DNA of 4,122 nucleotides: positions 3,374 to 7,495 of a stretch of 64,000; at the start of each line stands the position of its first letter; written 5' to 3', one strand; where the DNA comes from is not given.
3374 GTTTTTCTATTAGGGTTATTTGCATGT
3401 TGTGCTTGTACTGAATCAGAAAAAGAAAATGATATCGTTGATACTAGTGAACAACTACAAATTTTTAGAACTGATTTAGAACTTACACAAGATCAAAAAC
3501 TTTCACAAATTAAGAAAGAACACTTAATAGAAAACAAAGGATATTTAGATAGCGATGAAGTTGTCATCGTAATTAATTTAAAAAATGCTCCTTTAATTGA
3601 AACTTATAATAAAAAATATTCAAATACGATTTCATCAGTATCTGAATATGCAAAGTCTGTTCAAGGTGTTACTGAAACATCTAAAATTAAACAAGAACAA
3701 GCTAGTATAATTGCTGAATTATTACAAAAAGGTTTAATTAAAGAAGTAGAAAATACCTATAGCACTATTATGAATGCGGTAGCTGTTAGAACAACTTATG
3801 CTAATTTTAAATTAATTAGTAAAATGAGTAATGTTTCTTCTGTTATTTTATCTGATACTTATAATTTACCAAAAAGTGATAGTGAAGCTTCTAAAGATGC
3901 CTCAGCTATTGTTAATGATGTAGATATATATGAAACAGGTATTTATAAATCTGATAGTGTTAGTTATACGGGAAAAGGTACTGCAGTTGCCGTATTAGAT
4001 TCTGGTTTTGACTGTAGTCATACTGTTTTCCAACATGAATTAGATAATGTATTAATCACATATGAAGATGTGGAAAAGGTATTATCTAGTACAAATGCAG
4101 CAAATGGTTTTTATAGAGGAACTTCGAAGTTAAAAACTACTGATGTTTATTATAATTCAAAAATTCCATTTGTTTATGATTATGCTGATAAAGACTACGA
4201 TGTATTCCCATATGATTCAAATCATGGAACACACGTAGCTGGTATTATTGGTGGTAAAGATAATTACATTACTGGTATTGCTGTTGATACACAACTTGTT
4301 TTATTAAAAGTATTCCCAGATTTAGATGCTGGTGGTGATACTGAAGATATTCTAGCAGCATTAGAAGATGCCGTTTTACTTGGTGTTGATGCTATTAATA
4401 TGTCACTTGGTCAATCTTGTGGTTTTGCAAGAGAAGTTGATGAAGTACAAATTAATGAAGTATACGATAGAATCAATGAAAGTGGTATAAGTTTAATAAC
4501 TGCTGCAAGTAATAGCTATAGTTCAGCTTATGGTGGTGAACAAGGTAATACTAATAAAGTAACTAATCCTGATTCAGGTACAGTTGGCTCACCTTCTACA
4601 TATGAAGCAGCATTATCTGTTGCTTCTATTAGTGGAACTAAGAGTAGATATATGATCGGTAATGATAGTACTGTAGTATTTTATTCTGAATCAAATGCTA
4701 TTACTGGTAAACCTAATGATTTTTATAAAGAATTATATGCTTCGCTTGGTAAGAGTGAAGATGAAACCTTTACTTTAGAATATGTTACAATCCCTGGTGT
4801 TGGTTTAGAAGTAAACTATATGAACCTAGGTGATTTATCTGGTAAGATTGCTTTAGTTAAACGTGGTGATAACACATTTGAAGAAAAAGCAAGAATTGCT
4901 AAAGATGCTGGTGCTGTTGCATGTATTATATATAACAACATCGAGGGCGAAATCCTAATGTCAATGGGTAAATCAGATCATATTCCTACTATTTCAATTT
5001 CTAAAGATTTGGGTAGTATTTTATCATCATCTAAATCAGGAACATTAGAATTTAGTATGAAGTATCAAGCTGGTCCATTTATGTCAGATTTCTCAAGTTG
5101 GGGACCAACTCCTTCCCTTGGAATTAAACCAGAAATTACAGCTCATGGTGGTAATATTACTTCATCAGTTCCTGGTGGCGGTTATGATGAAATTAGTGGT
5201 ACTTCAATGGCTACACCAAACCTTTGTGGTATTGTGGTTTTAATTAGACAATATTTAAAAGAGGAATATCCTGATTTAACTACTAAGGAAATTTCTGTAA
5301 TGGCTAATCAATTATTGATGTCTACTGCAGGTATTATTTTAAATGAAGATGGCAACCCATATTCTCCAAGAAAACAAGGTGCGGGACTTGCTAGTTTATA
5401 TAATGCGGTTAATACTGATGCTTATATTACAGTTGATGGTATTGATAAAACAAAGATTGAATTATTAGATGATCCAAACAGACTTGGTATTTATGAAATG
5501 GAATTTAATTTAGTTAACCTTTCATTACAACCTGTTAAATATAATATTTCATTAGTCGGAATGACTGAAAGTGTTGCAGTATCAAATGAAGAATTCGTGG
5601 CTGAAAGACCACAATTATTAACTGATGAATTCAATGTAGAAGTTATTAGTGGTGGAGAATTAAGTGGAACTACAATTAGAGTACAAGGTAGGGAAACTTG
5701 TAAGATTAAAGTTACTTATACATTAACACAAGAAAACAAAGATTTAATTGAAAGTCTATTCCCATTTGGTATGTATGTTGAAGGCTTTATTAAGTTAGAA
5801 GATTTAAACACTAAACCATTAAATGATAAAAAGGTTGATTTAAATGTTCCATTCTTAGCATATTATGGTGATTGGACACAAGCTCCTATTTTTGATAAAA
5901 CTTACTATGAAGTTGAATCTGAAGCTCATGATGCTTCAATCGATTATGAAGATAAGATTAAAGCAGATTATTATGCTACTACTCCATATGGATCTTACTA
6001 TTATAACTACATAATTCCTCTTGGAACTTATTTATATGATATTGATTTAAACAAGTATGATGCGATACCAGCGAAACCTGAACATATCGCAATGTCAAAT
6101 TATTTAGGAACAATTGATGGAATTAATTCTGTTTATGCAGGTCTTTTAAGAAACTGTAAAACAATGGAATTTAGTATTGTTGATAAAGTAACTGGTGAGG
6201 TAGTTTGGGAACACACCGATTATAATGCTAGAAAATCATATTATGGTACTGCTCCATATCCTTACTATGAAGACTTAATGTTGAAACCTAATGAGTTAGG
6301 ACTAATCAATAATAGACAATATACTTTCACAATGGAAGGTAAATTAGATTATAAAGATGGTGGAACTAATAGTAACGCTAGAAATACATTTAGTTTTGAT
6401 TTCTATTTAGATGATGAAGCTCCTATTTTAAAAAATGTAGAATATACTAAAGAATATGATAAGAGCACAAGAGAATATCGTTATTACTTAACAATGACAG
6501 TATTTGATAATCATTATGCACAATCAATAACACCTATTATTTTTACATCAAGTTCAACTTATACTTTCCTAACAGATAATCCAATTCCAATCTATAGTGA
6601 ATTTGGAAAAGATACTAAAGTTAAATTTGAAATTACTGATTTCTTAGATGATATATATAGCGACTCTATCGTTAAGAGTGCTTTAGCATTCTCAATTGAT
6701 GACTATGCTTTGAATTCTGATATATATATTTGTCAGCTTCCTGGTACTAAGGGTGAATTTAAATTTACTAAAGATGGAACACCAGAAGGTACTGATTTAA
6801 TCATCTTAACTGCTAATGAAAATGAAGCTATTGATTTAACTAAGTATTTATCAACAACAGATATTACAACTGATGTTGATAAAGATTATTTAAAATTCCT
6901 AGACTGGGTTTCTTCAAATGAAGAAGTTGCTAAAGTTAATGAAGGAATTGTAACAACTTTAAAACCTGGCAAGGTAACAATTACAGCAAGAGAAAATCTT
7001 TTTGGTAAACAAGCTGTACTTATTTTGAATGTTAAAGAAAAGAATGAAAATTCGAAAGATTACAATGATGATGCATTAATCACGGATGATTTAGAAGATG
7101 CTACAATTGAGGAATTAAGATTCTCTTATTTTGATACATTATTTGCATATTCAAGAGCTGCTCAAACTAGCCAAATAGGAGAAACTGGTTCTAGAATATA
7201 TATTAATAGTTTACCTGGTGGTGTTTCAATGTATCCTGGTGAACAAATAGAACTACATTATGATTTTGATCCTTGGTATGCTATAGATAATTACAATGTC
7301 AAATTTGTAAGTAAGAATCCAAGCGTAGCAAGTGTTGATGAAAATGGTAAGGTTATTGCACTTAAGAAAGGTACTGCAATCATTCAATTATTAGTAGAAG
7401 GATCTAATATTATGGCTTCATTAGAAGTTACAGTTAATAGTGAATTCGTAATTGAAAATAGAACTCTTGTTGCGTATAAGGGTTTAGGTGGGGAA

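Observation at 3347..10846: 2499-aa subtilase with N-terminal lipobox and C-terminal TM anchor, carrying about 40 BspA-type LRRs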

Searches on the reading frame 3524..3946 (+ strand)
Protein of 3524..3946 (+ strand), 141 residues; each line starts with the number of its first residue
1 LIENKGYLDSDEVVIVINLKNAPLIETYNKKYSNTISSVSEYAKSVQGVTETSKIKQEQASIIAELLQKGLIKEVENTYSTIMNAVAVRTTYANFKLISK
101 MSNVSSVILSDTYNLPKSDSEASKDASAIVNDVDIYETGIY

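Call 62: search_protein_families(library=pfam, proteins=[window:3524-3946:+], max_evalue=10)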
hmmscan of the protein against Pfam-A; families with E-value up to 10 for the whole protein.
window:3524-3946:+ (141 aa): 3 families
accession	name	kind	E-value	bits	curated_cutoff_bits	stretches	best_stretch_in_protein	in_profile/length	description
PF05922.21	Inhibitor_I9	-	0.0018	19.3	21.2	1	51-115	15-81/82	Peptidase inhibitor I9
PF04498.17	Pox_VP8_L4R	-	0.03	14.4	25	1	5-124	62-176/217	Poxvirus nucleic acid binding protein VP8/L4R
PF24406.1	nSTAND_NTPase4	-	0.12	12.9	27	1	61-79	27-45/58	Novel STAND NTPase 4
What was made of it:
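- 3539..3856 (+): I9-like propeptide domain, residues ~65-170, followed by a disordered linker (171-192) that is the likely autoprocessing region. Pfam Inhibitor_I9 is the top hit but below threshold (19.3 vs 21.2 bits) (call 62).
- On Cell-envelope proteinase / C5a-peptidase-like subgroup of S8: Inhibitor_I9 scores 19.3 bits against a cut-off of 21.2 (call 62).
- Inhibitor_I9 is the top, sub-threshold, Pfam hit (call 62).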

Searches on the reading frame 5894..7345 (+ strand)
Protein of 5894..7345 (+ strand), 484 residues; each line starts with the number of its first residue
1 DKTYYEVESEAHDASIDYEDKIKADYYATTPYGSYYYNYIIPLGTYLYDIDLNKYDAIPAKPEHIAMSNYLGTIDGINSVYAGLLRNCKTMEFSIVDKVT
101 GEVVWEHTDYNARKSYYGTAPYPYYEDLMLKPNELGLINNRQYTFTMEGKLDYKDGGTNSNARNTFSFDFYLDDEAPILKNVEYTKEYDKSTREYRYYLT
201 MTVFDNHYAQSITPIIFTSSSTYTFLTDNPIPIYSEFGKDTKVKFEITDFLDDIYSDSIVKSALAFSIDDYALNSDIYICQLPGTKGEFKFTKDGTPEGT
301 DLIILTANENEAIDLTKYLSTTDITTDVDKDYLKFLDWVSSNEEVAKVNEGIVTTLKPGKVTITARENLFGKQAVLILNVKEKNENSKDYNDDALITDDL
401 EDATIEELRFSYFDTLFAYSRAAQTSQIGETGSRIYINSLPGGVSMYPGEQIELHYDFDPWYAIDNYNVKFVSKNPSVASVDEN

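Call 62: search_protein_families(library=pfam, proteins=[window:5894-7345:+], max_evalue=10)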
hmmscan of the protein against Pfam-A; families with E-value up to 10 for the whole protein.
window:5894-7345:+ (484 aa): 4 families
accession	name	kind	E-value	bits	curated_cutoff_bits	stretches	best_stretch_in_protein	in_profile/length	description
PF02368.24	Big_2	-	1e-07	32.3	22.8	2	314-369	17-70/79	Bacterial Ig-like domain (group 2)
PF21461.3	HL_N-beta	-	0.012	15.8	27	1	340-364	18-42/57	Hyaluronate lyase, N-terminal beta-sheet domain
PF21027.3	Sde0182_C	-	0.029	15.4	27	1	325-385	9-70/83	Cellulose-binding protein Sde0182, C-terminal domain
PF17963.7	Big_9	-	0.19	13.1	23.6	1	305-374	11-69/89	Bacterial Ig domain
